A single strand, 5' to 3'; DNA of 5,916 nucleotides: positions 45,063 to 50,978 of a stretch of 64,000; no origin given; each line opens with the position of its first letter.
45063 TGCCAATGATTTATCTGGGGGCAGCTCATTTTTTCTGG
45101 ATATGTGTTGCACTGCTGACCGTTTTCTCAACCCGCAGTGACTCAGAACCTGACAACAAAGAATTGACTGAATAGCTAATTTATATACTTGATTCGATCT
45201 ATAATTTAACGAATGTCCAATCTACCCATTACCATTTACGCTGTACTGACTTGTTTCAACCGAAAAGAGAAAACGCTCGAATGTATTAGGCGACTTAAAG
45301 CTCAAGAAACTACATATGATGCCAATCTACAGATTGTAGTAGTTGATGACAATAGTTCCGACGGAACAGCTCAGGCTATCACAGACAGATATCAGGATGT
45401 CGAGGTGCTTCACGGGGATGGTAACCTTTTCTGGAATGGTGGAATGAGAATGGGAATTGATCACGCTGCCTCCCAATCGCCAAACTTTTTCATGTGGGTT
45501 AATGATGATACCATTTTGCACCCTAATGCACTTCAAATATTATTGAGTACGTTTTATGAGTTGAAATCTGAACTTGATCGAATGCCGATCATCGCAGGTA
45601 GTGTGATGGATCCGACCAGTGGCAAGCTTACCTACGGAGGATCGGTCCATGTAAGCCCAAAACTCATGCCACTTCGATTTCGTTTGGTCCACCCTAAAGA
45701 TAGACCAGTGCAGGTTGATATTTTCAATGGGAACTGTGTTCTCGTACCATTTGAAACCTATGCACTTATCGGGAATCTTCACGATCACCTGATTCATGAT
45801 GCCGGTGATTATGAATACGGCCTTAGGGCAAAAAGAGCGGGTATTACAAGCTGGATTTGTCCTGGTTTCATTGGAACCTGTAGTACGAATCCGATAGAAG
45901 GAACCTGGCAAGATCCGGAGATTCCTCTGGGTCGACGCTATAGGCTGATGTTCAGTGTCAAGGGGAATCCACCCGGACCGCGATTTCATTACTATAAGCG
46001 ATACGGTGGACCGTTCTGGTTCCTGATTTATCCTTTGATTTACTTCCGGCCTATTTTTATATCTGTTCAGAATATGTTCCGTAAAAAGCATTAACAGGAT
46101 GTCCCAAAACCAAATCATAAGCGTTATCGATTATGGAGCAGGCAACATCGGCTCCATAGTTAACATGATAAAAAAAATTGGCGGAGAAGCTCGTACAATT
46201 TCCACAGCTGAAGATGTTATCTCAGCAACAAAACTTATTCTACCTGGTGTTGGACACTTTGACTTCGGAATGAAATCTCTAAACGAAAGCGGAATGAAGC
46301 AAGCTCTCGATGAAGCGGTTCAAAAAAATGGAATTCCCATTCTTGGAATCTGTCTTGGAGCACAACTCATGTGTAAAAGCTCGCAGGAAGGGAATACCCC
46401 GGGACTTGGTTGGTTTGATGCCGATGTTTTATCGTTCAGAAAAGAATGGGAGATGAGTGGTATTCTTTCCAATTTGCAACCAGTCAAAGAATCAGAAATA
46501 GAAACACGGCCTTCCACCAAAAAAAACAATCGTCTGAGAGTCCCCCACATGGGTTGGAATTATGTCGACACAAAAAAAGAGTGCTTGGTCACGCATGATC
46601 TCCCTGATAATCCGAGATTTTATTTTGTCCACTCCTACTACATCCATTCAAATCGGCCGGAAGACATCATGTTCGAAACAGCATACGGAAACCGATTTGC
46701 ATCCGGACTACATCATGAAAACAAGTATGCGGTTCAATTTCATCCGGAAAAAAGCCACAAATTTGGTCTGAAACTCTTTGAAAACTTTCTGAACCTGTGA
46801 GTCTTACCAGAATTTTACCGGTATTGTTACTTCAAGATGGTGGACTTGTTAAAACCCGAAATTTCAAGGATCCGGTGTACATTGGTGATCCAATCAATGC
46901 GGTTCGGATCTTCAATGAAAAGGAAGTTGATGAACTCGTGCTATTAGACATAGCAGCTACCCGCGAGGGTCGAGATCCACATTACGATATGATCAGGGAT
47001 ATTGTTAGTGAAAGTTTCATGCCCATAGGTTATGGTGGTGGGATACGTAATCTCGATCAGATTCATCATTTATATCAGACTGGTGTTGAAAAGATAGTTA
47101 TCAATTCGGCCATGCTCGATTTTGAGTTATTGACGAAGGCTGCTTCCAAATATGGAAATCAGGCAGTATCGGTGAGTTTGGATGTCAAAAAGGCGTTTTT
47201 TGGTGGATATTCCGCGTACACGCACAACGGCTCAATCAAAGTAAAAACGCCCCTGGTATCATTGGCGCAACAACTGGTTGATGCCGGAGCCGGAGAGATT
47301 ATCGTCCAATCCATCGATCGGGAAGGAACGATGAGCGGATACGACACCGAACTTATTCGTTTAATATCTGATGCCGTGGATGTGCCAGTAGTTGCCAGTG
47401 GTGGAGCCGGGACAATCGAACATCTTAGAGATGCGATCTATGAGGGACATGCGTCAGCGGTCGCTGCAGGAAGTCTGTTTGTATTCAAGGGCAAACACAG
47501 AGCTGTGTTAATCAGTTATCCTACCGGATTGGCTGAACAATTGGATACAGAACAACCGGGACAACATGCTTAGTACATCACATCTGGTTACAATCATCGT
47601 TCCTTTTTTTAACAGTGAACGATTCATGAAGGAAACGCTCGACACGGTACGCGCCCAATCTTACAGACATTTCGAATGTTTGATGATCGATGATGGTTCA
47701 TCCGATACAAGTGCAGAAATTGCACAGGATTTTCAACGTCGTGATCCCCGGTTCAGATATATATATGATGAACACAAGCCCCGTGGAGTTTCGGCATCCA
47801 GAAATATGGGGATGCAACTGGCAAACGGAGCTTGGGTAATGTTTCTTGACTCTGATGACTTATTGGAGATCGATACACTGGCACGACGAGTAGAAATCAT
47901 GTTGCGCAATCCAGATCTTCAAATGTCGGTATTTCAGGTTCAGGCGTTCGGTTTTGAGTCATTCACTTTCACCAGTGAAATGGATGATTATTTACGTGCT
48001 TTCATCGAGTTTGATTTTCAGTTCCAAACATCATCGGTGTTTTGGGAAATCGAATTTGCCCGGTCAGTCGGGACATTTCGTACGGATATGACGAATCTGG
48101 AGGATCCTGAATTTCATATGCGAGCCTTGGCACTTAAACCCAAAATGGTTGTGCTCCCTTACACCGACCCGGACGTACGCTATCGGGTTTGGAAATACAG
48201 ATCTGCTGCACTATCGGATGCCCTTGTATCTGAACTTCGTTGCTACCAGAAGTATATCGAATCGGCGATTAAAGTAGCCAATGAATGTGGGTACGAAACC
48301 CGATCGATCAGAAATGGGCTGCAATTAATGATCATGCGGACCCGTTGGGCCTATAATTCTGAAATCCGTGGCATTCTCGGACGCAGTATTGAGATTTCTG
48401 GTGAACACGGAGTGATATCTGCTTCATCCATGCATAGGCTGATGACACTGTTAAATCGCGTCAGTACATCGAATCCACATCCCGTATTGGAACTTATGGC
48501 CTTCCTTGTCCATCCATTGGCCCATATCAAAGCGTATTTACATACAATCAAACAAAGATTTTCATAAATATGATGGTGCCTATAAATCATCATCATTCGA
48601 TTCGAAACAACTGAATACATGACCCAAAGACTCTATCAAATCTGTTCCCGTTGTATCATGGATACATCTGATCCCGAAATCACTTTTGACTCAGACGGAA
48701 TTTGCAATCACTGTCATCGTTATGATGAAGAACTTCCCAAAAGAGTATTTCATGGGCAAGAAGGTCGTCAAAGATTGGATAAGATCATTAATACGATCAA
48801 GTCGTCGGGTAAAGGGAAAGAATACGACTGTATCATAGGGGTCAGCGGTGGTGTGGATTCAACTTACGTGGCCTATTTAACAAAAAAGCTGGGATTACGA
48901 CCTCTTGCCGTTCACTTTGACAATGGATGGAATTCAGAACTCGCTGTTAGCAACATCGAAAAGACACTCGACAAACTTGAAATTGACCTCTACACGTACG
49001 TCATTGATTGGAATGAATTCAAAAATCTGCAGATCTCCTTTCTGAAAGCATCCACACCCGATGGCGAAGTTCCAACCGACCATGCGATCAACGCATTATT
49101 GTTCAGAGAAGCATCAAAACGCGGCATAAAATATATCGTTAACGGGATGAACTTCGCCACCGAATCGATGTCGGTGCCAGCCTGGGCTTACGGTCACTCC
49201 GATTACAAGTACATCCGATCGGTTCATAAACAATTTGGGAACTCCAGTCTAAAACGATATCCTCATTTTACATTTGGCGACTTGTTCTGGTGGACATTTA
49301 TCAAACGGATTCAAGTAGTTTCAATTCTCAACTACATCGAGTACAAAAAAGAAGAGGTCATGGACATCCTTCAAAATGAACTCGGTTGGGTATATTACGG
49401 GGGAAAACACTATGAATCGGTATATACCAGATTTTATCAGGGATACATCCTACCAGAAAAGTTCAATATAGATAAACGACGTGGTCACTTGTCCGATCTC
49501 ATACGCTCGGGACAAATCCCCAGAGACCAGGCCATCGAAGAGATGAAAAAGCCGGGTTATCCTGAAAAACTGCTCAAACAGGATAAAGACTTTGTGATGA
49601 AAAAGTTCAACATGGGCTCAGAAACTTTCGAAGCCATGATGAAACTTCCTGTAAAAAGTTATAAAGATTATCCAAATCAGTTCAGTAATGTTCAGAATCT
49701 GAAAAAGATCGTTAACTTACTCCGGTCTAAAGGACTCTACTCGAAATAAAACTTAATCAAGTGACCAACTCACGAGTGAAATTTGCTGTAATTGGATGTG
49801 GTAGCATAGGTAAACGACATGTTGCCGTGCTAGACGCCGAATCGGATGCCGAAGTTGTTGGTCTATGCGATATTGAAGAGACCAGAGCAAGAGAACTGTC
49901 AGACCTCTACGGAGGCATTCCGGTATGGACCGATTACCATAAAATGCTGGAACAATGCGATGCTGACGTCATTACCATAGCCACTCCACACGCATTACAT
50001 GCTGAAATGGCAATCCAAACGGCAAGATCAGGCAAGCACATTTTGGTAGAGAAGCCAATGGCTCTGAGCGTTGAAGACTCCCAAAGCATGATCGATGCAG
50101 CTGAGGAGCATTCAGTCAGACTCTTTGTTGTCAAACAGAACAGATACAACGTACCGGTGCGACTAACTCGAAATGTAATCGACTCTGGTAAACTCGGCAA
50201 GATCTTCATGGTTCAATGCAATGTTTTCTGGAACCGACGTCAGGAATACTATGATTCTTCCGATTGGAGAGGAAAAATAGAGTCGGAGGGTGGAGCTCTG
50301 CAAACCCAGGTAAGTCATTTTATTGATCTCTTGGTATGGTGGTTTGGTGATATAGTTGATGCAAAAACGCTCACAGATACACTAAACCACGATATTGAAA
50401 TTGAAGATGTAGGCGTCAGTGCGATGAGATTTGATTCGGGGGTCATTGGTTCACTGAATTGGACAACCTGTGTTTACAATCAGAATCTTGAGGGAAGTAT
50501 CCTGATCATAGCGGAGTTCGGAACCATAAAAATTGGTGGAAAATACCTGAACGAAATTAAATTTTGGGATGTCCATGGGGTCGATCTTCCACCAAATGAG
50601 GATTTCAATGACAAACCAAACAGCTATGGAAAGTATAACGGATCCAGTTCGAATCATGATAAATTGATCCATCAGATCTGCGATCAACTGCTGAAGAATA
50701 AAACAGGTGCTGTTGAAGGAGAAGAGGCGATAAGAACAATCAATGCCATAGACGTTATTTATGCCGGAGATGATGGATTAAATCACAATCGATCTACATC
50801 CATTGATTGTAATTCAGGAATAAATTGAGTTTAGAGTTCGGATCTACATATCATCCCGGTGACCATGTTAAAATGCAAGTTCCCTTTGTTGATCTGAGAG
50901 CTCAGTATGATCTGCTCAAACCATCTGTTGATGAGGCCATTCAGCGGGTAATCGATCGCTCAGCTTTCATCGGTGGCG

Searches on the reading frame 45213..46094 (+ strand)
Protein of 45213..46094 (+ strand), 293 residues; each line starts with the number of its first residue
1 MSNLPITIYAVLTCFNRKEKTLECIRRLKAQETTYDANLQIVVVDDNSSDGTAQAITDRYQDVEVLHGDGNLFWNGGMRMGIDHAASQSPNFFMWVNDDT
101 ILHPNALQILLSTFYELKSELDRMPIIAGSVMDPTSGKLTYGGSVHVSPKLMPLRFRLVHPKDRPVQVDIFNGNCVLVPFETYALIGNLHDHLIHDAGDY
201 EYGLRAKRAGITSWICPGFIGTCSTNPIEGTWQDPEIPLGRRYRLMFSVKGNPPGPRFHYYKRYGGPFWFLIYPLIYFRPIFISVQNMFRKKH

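Call 9: search_protein_families(library=ncbifam, proteins=[window:45213-46094:+], max_evalue=0.00001)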
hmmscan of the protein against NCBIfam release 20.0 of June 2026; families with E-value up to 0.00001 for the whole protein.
window:45213-46094:+ (293 aa): 5 families
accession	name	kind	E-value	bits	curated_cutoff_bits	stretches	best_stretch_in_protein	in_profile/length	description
TIGR01556.1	rhamnosyltran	subfamily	1.3e-11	44.3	200.55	1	33-223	16-205/281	rhamnosyltransferase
TIGR03937.1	PgaC_IcaA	equivalog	3.5e-08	32.8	422.3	1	8-116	47-152/407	poly-beta-1,6-N-acetyl-D-glucosamine synthase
TIGR03469.1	HpnB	hypoth_equivalog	2.7e-07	30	379.25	1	8-112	46-158/386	hopene-associated glycosyltransferase HpnB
NF041875.1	EPS_EpsD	equivalog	2.7e-06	27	370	1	11-214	4-197/325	exopolysaccharide biosynthesis glycosyltransferase EpsD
NF050050.1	ProtGlycPglI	equivalog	9.1e-06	25.2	500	0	10-113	6-107/306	GalNAc(5)-diNAcBac-PP-undecaprenol beta-1,3-glucosyltransferase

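Call 19: search_protein_families(library=pfam, proteins=[window:45213-46094:+], max_evalue=0.01)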
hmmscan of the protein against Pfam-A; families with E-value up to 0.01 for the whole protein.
window:45213-46094:+ (293 aa): 2 families
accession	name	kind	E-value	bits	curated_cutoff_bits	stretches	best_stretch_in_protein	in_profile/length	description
PF00535.33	Glycos_transf_2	-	1.7e-18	67.6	23.3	1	11-116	3-105/168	Glycosyl transferase family 2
PF13641.12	Glyco_tranf_2_3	-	7.9e-12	46.1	27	1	8-218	3-206/230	Glycosyltransferase like family 2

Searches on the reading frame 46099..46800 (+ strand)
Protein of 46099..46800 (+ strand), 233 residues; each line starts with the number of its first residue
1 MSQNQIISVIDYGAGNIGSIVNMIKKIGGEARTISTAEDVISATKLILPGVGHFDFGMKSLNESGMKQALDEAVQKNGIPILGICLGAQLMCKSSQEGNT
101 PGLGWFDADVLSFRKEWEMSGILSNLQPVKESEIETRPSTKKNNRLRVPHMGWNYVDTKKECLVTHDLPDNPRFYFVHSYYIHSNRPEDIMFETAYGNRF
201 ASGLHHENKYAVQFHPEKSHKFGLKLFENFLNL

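Call 9: search_protein_families(library=ncbifam, proteins=[window:46099-46800:+], max_evalue=0.00001)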
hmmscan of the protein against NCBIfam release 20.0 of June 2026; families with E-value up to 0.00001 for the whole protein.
window:46099-46800:+ (233 aa): 8 families
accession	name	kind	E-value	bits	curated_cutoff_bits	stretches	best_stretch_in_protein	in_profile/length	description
TIGR01855.1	IMP_synth_hisH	equivalog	8.6e-60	201.9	105.4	2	7-120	1-114/198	imidazole glycerol phosphate synthase subunit HisH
NF010608.0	PRK14004.1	equivalog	4.6e-37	127.8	216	2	144-232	117-208/210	imidazole glycerol phosphate synthase subunit HisH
NF001975.0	PRK00758.1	equivalog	8.2e-11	41.8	198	0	7-94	4-84/185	GMP synthase subunit A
TIGR00888.1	guaA_Nterm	equivalog_domain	3.6e-10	39.6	172.15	0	58-94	50-86/188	glutamine-hydrolyzing GMP synthase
NF000848.1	PRK00074.1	equivalog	4.3e-09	35.5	400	0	9-95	3-87/512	glutamine-hydrolyzing GMP synthase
NF001989.1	PRK00784.1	equivalog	3e-07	29.5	273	1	30-110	274-359/480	cobyric acid synthase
TIGR03800.1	PLP_synth_Pdx2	equivalog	1.9e-06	27.9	105.55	0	15-108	9-100/184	pyridoxal 5'-phosphate synthase glutaminase subunit PdxT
TIGR00566.1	trpG_papA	subfamily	4.9e-06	26.4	121.05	0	63-94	59-90/192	glutamine amidotransferase of anthranilate synthase or aminodeoxychorismate synthase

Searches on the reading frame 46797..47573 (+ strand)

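Call 9: search_protein_families(library=ncbifam, proteins=[window:46797-47573:+], max_evalue=0.00001)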
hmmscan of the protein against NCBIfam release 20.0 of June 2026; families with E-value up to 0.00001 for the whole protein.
window:46797-47573:+ (258 aa): 12 families
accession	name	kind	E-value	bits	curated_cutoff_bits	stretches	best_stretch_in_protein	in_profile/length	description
NF038364.1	AglZ_HisF2_fam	equivalog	1.9e-103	345.2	310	1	4-243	3-243/248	AglZ/HisF2 family acetamidino modification protein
TIGR03572.1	WbuZ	equivalog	1.9e-83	279.4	299.7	1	1-230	1-232/232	glycosyl amidation-associated protein WbuZ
TIGR00735.1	hisF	equivalog_domain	7.1e-58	195.9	294.55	1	4-231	4-235/254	imidazole glycerol phosphate synthase subunit HisF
TIGR00007.1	TIGR00007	equivalog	2.5e-31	109.1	228.95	1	15-222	10-216/231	1-(5-phosphoribosyl)-5-[(5-phosphoribosylamino)methylideneamino]imidazole-4-carboxamide isomerase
NF010112.0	PRK13585.1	equivalog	1e-29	103.8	243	1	7-226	6-222/241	1-(5-phosphoribosyl)-5-[(5-phosphoribosylamino)methylideneamino]imidazole-4-carboxamide isomerase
TIGR01919.1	hisA-trpF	equivalog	2.2e-19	69.9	306.45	1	6-213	5-211/243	bifunctional 1-(5-phosphoribosyl)-5-((5-phosphoribosylamino)methylideneamino)imidazole-4-carboxamide isomerase/phosphoribosylanthranilate is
NF003156.0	PRK04128.1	equivalog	9.7e-19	68.2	285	1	12-222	10-209/231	1-(5-phosphoribosyl)-5-((5-phosphoribosylamino)methylideneamino)imidazole-4-carboxamide isomerase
NF010114.0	PRK13587.1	equivalog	4.7e-15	55.9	305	1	44-210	46-207/234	1-(5-phosphoribosyl)-5-((5-phosphoribosylamino)methylideneamino)imidazole-4-carboxamide isomerase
NF010113.0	PRK13586.1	equivalog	1e-13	51.6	238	1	27-213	27-207/232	1-(5-phosphoribosyl)-5-((5-phosphoribosylamino)methylideneamino)imidazole-4-carboxamide isomerase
TIGR00734.1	hisAF_rel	hypoth_equivalog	1.3e-11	44.8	179.85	0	124-214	123-203/221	HisA/HisF family protein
NF010712.0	PRK14114.1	equivalog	1.7e-11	44.1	327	1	17-214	17-207/241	1-(5-phosphoribosyl)-5-((5-phosphoribosylamino)methylideneamino)imidazole-4-carboxamide isomerase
TIGR02129.1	hisA_euk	equivalog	1.6e-09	37.9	229.3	1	75-233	78-243/255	phosphoribosylformimino-5-aminoimidazole carboxamide ribotide isomerase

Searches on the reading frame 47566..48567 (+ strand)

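Call 9: search_protein_families(library=ncbifam, proteins=[window:47566-48567:+], max_evalue=0.00001)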
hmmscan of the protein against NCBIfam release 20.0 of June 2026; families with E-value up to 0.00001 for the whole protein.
window:47566-48567:+ (333 aa): 19 families
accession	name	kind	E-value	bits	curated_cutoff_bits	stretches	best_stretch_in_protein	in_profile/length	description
NF047683.1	TeichurnBiosyTuaG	equivalog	2.5e-24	86.3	400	1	1-116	1-115/252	teichuronic acid biosynthesis protein TuaG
NF007482.0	PRK10073.1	equivalog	5.2e-23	81.6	423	1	3-114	3-112/334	glycosyltransferase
TIGR03937.1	PgaC_IcaA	equivalog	2.9e-18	66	422.3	1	5-118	44-156/407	poly-beta-1,6-N-acetyl-D-glucosamine synthase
NF050050.1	ProtGlycPglI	equivalog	2.1e-16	60.2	500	1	8-105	4-101/306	GalNAc(5)-diNAcBac-PP-undecaprenol beta-1,3-glucosyltransferase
TIGR04283.1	glyco_like_mftF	equivalog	2e-14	53.8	182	1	9-197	2-178/221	TIGR04283 family arsenosugar biosynthesis glycosyltransferase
TIGR03111.1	glyc2_xrt_Gpos1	hypoth_equivalog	1.4e-12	47.1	363.95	1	7-119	50-163/439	TIGR03111 family XrtG-associated glycosyltransferase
NF041875.1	EPS_EpsD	equivalog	2.3e-12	46.9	370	1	8-111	1-103/325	exopolysaccharide biosynthesis glycosyltransferase EpsD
NF053739.1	GlytfEpsEBac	equivalog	3.3e-12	45.9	450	1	8-119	3-114/265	glycosyltransferase EpsE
NF041394.1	GtaseAglG_Halo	equivalog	1.4e-11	44.2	440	1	8-110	3-105/304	glucosyl-dolichyl phosphate glucuronosyltransferase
NF038302.1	EPS_HpsE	equivalog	1.6e-11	43.7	300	1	8-116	3-115/307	hormogonium polysaccharide biosynthesis glycosyltransferase HpsE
TIGR03965.1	mycofact_glyco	equivalog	2.8e-10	39.7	280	1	6-97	74-164/467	mycofactocin biosynthesis glycosyltransferase MftF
NF045692.1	OglycostaseCruG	equivalog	7.5e-10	38.3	600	1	8-97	43-137/386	2'-O-glycosyltransferase CruG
NF038299.1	EPS_HpsN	equivalog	1.3e-09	37.5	425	1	7-119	2-113/317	hormogonium polysaccharide biosynthesis glycosyltransferase HpsN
NF047588.1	GlcsyltransPgfSStrep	equivalog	3.4e-09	36.3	500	1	8-97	3-95/308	glycosyltransferase PgfS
NF007453.0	PRK10018.1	equivalog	3.8e-09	36.6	382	1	4-100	4-99/280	colanic acid biosynthesis glycosyltransferase WcaA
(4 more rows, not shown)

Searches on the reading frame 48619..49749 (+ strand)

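Call 34: search_protein_families(library=pfam, proteins=[window:48619-49749:+], max_evalue=0.0001)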
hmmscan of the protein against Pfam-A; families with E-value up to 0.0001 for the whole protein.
window:48619-49749:+ (376 aa): 0 families

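Call 88: search_protein_families(library=pfam, proteins=[window:48619-49749:+], max_evalue=1)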
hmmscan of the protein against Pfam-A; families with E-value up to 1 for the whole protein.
window:48619-49749:+ (376 aa): 7 families
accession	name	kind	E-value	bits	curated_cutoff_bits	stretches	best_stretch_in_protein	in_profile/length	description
PF02540.23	NAD_synthase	-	0.00015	21.4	21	1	69-129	19-81/242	NAD synthase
PF06508.19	QueC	-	0.00017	21.6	22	1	71-143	2-72/210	Queuosine biosynthesis protein QueC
PF01171.26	ATP_bind_3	-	0.0043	17.2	27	1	71-135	2-74/182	PP-loop family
PF24967.1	NTS_TR130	-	0.0044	17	25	1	217-269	98-151/233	TR130 NTS domain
PF00733.27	Asn_synthase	-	0.02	15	21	1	75-174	24-123/354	Asparagine synthase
PF03054.22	tRNA_Me_trans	-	0.038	14.1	20.6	1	72-112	4-43/202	tRNA methyl transferase HUP domain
PF02568.20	ThiI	-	0.066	13.2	20.5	1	72-120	7-56/197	Thiamine biosynthesis protein (ThiI)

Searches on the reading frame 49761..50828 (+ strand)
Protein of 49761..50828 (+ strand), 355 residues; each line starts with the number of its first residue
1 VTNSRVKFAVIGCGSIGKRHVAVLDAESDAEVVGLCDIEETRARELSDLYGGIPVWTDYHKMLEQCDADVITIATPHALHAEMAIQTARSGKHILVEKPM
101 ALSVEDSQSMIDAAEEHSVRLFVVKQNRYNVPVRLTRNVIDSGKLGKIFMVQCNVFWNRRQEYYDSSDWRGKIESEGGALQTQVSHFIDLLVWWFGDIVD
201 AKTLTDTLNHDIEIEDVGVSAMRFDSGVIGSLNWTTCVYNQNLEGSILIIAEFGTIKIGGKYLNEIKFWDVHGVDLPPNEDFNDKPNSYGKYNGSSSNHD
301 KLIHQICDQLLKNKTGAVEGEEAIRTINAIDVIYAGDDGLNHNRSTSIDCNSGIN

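Call 34: search_protein_families(library=pfam, proteins=[window:49761-50828:+], max_evalue=0.0001)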
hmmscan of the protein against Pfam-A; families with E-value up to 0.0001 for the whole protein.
window:49761-50828:+ (355 aa): 4 families
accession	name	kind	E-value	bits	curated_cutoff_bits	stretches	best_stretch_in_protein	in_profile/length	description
PF01408.29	GFO_IDH_MocA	-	7.7e-30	104.5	24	1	7-123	2-118/120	Oxidoreductase family, NAD-binding Rossmann fold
PF22725.1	GFO_IDH_MocA_C3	-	3.6e-22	79.1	27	1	134-256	2-123/124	GFO/IDH/MocA C-terminal domain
PF02894.22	GFO_IDH_MocA_C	-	6.4e-18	65.8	22.9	1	139-334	3-207/218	Oxidoreductase family, C-terminal alpha/beta domain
PF03447.22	NAD_binding_3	-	5.1e-09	37.3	24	1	12-123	1-115/116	Homoserine dehydrogenase, NAD binding domain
